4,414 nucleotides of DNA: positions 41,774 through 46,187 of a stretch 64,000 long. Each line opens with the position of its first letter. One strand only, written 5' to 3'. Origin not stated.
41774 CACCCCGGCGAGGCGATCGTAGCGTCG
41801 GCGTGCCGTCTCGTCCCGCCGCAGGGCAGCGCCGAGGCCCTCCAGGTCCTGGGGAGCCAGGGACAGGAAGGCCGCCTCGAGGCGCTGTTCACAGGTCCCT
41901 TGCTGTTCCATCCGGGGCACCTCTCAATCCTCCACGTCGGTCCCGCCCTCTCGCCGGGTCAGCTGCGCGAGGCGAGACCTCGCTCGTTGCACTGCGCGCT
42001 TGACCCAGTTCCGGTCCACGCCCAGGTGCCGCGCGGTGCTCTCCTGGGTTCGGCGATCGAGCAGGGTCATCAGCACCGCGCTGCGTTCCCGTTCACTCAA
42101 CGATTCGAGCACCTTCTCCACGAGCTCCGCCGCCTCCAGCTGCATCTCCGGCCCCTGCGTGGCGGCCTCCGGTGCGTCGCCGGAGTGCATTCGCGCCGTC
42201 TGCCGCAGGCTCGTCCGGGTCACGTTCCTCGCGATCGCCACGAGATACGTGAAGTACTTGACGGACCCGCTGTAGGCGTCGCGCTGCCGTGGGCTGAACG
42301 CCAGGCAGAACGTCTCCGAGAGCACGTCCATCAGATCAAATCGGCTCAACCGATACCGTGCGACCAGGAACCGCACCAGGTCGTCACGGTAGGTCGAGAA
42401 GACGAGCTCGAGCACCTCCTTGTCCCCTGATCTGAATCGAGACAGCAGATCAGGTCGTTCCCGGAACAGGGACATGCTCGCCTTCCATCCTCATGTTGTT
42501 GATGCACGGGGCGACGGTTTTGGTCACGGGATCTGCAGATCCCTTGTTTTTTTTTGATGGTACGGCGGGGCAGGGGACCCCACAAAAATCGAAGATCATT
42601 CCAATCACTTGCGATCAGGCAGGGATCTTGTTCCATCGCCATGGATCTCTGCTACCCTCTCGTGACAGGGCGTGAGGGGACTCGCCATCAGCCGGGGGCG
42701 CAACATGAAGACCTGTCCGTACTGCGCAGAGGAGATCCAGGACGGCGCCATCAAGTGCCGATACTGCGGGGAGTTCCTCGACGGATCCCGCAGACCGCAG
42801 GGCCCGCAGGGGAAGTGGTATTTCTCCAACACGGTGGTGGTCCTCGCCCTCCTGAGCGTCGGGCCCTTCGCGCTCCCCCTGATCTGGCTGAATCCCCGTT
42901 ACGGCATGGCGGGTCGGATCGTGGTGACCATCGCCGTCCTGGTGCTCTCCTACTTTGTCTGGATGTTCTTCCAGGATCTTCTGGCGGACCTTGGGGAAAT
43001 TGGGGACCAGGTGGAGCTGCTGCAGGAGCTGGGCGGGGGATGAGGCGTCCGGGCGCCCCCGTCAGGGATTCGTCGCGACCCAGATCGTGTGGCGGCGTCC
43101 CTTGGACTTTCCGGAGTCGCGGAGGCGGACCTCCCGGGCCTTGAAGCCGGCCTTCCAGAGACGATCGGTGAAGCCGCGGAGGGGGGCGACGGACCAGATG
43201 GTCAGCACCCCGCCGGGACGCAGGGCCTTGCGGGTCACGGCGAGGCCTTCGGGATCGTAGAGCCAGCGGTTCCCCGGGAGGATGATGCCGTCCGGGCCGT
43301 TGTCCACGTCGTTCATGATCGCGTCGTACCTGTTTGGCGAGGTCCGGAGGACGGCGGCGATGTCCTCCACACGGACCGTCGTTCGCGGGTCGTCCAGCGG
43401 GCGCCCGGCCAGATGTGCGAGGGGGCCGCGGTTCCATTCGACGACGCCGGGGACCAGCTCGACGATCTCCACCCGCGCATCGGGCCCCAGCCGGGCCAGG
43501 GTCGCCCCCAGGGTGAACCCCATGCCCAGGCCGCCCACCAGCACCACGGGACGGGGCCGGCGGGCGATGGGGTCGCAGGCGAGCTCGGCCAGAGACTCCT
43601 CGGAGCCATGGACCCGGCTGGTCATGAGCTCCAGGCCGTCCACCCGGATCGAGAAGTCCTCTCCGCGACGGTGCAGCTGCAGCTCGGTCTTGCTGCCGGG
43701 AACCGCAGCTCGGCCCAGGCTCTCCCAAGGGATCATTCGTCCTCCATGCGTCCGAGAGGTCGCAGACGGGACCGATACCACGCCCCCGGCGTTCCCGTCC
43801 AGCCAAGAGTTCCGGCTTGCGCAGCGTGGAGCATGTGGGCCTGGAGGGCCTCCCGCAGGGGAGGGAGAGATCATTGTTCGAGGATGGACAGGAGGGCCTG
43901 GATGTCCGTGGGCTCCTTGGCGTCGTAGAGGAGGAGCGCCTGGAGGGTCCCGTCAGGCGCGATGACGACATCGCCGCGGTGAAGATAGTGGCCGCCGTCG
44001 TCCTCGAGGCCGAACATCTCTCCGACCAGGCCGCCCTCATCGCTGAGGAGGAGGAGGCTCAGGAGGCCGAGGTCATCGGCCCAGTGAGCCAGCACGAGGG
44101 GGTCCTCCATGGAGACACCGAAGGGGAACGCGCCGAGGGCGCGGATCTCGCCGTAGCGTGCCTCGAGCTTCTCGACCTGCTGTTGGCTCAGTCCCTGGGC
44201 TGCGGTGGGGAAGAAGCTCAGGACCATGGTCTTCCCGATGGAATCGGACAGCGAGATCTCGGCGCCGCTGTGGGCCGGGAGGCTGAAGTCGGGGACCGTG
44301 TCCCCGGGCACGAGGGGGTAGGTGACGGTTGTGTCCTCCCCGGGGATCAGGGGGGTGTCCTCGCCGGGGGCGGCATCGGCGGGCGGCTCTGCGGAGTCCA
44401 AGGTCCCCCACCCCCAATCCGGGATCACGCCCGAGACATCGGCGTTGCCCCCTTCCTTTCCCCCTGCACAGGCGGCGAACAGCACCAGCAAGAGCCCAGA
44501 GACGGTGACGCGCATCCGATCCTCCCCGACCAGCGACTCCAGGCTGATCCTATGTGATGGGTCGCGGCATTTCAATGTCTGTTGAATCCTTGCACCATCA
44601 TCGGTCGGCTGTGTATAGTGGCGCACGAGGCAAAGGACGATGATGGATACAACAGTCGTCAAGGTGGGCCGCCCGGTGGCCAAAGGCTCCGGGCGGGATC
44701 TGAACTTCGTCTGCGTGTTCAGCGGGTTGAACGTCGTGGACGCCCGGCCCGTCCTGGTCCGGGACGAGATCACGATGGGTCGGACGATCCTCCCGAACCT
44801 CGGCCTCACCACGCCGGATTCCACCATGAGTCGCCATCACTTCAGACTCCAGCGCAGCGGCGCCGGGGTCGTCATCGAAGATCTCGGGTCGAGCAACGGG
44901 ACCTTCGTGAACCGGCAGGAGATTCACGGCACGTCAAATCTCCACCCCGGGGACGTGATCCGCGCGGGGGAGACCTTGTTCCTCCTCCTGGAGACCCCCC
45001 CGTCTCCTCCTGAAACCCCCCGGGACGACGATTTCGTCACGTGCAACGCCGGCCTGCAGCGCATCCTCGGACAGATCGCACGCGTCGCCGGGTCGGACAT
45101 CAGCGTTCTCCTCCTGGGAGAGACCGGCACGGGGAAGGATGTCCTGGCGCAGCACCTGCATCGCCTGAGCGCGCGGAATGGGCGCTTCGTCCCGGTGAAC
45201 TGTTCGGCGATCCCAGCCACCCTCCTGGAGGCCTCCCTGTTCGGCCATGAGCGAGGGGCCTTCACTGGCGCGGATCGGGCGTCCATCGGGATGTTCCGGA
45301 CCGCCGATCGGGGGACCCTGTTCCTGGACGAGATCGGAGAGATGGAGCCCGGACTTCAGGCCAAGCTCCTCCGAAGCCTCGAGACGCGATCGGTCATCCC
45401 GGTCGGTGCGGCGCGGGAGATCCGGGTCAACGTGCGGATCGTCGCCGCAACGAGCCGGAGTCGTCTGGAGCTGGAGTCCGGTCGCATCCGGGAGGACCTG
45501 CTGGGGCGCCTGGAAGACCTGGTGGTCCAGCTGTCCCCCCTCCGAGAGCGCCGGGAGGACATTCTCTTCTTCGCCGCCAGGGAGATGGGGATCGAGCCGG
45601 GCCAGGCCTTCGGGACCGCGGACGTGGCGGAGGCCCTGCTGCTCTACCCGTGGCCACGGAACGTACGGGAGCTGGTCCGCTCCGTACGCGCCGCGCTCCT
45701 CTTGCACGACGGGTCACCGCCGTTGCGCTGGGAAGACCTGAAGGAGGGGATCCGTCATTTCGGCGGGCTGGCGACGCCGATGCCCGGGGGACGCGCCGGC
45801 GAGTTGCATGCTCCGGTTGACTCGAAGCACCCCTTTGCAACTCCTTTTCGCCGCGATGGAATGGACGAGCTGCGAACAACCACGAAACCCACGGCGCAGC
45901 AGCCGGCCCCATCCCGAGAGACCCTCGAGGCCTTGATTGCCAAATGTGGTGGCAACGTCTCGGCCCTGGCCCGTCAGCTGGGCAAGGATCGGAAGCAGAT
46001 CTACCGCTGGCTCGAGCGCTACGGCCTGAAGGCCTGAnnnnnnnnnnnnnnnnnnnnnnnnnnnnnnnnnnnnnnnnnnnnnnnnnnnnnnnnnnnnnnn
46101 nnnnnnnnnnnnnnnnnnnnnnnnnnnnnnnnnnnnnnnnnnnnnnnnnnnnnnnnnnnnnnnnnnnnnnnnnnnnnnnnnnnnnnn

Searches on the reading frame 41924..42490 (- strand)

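Call 27: search_protein_families(library=pfam, proteins=[window:41924-42490:-], max_evalue=0.001)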
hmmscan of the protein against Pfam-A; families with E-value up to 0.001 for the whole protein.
window:41924-42490:- (188 aa): 3 families
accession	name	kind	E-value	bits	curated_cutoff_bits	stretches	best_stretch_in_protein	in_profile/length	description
PF08281.18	Sigma70_r4_2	-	5.2e-09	36.1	25.7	1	122-174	2-54/54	Sigma-70, region 4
PF04545.22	Sigma70_r4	-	6e-07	29.3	24.1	1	127-174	1-48/50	Sigma-70, region 4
PF13384.12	HTH_23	-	5e-05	23.4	24.6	1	131-177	2-49/50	Homeodomain-like domain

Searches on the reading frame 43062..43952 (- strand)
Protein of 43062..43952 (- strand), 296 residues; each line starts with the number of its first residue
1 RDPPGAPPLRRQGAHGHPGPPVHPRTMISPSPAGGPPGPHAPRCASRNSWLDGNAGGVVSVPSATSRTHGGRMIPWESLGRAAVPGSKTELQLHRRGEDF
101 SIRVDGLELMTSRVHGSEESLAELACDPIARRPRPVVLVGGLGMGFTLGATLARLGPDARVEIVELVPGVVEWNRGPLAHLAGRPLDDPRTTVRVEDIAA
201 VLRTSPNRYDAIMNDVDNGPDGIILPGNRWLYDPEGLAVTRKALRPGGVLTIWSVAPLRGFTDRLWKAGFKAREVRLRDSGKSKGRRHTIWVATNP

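Call 27: search_protein_families(library=pfam, proteins=[window:43062-43952:-], max_evalue=0.001)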
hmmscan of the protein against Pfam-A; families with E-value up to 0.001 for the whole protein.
window:43062-43952:- (296 aa): 1 family
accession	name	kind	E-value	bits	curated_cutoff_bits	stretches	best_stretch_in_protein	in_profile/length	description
PF01564.23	Spermine_synth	-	1.3e-07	31.8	22.9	1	132-252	18-130/186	Spermine/spermidine synthase domain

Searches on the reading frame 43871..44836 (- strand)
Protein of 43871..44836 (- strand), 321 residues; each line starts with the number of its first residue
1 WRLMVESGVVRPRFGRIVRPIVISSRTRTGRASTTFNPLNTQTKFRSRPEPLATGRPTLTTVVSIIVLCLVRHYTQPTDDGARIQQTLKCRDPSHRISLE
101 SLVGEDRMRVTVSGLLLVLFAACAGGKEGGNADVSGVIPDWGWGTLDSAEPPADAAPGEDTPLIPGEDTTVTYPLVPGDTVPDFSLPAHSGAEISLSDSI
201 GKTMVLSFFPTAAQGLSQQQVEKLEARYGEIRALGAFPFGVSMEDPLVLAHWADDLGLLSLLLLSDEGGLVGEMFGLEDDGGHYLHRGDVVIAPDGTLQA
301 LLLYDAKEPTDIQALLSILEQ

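Call 27: search_protein_families(library=pfam, proteins=[window:43871-44836:-], max_evalue=0.001)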
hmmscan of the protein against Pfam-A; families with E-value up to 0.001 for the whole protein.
window:43871-44836:- (321 aa): 2 families
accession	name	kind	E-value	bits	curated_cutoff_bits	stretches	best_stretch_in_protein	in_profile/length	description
PF00578.27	AhpC-TSA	-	2.8e-19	69.7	26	1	177-300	1-123/124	AhpC/TSA family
PF08534.16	Redoxin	-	1.7e-09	38.1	26.6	1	178-298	3-128/148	Redoxin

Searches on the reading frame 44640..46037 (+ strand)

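Call 27: search_protein_families(library=pfam, proteins=[window:44640-46037:+], max_evalue=0.001)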
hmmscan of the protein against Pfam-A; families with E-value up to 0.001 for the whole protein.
window:44640-46037:+ (465 aa): 14 families
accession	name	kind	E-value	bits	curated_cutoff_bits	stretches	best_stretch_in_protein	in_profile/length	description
PF00158.32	Sigma54_activat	-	3.4e-55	186.7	20.2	1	136-295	5-166/168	Sigma-54 interaction domain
PF00498.31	FHA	-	1.1e-14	55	20.7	1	45-110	2-67/67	FHA domain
PF14532.12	Sigma54_activ_2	-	2e-14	54.4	25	1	139-301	7-138/138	Sigma-54 interaction domain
PF16697.10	Yop-YscD_cpl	-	2e-10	41.2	33.2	1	40-117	15-91/94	Inner membrane component of T3SS, cytoplasmic domain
PF07728.20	AAA_5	-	2.7e-07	31.1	22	1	156-275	2-125/139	AAA domain (dynein-related subfamily)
PF25601.1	AAA_lid_14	-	1.2e-06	28.7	27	1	302-372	1-75/87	AAA+ ATPase lid domain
PF13551.12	HTH_29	-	2e-06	28.3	28.1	1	432-461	6-36/64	Winged helix-turn helix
PF01078.27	Mg_chelatase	-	8.8e-06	25.7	20.3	0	155-263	24-146/207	Magnesium chelatase, subunit ChlI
PF13191.12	AAA_16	-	1.9e-05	25.7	32.6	1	140-272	10-104/167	AAA ATPase domain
PF02954.25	HTH_8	-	5e-05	23.4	22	1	426-461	7-42/42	Bacterial regulatory protein, Fis family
PF13384.12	HTH_23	-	0.00021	21.4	24.6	1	433-461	14-41/50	Homeodomain-like domain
PF00493.29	MCM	-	0.00037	20.1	23.3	1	151-252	55-150/224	MCM P-loop domain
PF13518.12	HTH_28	-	0.00039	20.9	25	0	432-461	9-36/52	Helix-turn-helix domain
PF05729.18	NACHT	-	0.00062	20.1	26.7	0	156-181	3-28/167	NACHT domain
